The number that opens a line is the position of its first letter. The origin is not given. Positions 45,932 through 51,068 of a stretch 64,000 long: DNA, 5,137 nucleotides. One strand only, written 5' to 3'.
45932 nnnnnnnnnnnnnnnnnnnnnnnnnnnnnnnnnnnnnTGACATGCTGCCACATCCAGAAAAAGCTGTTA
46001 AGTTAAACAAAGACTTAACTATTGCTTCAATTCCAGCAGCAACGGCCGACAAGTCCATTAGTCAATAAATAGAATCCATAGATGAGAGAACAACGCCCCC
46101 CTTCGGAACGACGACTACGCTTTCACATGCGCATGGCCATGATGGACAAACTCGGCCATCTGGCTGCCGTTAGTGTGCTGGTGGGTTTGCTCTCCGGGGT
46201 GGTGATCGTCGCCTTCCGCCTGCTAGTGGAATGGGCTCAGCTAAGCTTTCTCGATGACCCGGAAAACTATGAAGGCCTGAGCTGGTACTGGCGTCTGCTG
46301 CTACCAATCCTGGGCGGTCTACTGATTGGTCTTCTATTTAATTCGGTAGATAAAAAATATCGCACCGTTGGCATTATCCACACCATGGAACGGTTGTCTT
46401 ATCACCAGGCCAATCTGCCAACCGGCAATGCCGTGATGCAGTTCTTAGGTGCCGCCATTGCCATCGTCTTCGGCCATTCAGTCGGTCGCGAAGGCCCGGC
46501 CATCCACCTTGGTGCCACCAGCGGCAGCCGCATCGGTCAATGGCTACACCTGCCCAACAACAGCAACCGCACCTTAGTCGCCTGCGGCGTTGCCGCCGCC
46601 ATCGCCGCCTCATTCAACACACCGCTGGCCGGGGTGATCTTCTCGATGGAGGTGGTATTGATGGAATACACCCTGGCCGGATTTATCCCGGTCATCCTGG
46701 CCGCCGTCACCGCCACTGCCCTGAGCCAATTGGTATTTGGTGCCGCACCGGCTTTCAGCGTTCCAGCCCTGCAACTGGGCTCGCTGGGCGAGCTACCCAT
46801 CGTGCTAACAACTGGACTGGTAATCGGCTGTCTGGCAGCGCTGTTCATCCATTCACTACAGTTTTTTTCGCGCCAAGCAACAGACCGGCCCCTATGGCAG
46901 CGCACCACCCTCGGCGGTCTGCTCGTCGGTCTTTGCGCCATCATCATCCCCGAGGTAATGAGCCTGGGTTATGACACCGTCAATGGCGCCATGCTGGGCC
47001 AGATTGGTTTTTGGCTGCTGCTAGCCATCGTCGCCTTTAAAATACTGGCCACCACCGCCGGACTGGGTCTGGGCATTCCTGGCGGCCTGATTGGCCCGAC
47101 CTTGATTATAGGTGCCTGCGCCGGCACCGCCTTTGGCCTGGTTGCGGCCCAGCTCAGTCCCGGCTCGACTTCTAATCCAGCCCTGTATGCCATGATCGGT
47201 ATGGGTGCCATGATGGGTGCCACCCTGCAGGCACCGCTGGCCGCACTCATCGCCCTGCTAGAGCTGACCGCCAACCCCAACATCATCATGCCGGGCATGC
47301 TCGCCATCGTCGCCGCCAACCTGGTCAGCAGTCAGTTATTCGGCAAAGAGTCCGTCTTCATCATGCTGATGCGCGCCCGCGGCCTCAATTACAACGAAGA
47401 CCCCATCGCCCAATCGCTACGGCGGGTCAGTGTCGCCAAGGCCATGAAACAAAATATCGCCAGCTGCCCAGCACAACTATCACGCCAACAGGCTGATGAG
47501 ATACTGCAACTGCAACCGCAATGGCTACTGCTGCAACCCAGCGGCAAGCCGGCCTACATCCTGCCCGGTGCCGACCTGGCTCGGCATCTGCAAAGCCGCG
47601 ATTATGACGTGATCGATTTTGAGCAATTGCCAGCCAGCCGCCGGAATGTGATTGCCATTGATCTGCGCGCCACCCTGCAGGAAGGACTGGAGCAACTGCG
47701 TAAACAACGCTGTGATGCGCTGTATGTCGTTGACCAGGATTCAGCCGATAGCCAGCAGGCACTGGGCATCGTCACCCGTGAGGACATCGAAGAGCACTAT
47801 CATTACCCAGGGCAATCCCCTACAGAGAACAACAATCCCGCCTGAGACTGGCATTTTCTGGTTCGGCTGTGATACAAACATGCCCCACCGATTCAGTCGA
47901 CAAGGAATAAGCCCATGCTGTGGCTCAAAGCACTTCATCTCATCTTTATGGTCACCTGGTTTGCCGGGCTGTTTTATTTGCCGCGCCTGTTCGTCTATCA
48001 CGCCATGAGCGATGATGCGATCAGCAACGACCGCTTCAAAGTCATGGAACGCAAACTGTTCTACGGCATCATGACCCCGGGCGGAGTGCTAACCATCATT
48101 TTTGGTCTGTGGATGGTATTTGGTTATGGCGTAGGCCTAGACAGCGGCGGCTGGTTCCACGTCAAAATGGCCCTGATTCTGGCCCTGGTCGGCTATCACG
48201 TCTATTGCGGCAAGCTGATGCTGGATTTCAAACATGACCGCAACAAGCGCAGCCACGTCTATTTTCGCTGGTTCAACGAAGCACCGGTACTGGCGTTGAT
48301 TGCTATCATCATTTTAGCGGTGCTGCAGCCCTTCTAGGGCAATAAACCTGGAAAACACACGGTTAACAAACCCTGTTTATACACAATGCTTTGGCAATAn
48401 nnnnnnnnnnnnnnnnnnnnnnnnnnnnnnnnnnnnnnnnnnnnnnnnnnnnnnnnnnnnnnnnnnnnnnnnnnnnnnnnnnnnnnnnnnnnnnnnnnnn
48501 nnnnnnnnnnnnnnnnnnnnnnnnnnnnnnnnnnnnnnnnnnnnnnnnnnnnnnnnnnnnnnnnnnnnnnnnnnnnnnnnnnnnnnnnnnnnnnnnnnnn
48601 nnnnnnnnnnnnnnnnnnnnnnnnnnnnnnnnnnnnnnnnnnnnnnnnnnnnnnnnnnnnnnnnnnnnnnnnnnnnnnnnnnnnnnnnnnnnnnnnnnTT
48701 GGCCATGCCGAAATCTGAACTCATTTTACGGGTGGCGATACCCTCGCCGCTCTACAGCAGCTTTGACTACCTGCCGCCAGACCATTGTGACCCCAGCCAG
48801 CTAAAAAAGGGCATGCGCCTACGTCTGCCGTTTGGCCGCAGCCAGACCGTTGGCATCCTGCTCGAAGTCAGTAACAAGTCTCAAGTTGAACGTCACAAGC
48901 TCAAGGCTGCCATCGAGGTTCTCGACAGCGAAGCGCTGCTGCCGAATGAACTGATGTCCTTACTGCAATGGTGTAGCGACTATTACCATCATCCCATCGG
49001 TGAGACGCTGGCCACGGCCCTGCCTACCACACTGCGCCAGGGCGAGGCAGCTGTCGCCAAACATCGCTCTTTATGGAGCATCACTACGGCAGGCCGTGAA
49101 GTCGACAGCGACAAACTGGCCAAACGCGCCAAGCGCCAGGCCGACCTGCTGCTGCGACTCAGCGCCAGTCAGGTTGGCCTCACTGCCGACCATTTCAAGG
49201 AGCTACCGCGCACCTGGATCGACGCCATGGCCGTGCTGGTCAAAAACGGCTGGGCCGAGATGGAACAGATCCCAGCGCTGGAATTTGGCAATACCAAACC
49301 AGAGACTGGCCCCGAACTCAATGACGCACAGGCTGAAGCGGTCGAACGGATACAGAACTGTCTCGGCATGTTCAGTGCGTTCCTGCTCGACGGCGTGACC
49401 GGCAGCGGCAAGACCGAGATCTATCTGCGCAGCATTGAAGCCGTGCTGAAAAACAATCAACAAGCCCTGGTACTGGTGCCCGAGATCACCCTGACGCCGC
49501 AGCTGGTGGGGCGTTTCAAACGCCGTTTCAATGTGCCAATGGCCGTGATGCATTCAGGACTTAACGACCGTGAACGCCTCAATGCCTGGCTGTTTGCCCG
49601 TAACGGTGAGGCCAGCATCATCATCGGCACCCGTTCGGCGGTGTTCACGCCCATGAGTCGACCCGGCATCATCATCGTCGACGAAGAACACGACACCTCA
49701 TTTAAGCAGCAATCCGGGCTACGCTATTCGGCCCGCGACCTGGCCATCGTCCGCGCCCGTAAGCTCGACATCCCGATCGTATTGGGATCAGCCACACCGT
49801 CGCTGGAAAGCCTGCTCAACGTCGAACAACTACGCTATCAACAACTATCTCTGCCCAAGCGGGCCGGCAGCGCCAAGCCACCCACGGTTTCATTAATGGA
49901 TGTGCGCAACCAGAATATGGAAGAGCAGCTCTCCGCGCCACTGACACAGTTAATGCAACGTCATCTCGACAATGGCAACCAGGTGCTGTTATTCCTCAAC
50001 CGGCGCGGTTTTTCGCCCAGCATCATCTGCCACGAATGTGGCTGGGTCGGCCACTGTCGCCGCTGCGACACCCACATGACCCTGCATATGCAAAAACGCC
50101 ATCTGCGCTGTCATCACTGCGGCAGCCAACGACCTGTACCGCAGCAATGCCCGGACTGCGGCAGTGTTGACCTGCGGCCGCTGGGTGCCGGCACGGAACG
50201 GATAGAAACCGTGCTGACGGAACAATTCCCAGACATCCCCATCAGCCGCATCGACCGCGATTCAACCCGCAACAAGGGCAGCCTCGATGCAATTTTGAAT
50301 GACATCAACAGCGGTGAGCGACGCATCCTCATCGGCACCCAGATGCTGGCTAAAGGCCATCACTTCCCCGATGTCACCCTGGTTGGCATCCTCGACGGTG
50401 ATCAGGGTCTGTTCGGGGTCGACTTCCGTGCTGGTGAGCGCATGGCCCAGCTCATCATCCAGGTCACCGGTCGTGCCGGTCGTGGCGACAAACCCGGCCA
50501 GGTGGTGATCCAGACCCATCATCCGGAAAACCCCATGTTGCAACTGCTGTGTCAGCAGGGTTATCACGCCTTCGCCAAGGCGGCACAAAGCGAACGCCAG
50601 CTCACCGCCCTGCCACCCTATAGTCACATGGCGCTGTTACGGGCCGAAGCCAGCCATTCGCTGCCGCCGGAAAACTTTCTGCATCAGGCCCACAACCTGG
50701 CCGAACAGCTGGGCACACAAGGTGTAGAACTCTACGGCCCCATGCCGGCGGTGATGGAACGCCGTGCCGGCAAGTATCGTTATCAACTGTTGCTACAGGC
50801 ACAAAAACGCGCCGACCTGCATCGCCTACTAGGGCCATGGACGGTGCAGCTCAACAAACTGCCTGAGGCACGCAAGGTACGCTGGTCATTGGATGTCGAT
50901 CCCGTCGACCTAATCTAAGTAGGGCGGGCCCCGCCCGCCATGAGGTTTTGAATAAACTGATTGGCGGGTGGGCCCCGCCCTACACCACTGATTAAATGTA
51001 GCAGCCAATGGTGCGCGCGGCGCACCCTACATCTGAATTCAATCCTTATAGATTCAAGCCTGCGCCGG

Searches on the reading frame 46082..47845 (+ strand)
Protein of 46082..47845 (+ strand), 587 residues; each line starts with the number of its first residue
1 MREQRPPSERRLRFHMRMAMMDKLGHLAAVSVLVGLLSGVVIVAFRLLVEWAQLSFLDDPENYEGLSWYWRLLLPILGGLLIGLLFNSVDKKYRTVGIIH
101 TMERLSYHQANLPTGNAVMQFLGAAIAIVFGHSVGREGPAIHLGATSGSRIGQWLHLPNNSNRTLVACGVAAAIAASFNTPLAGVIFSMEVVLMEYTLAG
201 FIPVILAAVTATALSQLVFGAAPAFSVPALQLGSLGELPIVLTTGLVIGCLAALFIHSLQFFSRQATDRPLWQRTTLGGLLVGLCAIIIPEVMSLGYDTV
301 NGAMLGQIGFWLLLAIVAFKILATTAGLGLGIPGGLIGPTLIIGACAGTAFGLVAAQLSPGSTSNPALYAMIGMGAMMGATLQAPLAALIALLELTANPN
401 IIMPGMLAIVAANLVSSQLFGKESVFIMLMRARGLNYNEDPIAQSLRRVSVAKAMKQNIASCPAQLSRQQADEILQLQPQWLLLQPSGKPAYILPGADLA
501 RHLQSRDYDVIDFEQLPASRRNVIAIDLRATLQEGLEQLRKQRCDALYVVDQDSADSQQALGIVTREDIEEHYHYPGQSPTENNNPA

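Call 61: search_protein_families(library=pfam, proteins=[window:46082-47845:+], max_evalue=0.00001)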
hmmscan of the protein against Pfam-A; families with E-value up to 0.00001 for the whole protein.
window:46082-47845:+ (587 aa): 1 family
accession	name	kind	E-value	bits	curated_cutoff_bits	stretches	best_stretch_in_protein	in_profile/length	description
PF00654.25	Voltage_CLC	-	2.7e-86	290.3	24.8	1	78-416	1-345/346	Voltage gated chloride channel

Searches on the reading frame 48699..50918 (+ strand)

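Call 61: search_protein_families(library=pfam, proteins=[window:48699-50918:+], max_evalue=0.00001)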
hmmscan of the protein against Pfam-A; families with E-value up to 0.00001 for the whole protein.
window:48699-50918:+ (739 aa): 6 families
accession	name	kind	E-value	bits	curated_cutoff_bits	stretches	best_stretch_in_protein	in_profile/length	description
PF17764.6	PriA_3primeBD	-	1.2e-26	92.8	22.7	1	11-109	1-96/96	3'DNA-binding domain (3'BD)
PF18074.6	PriA_C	-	8.6e-25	87.8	26.9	1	640-735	1-95/95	Primosomal protein N C-terminal domain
PF00270.35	DEAD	-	1.8e-18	67.3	26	1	209-372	2-164/167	DEAD/DEAH box helicase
PF04851.21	ResIII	-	6.2e-16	59.2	22.5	1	206-368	3-163/164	Type III restriction enzyme, res subunit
PF00271.37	Helicase_C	-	2.1e-12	47.7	23.5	1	501-595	27-108/110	Helicase conserved C-terminal domain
PF18319.7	Zn_ribbon_PriA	-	3e-09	37.1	26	1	453-479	1-27/27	PriA DNA helicase Cys-rich region (CRR) domain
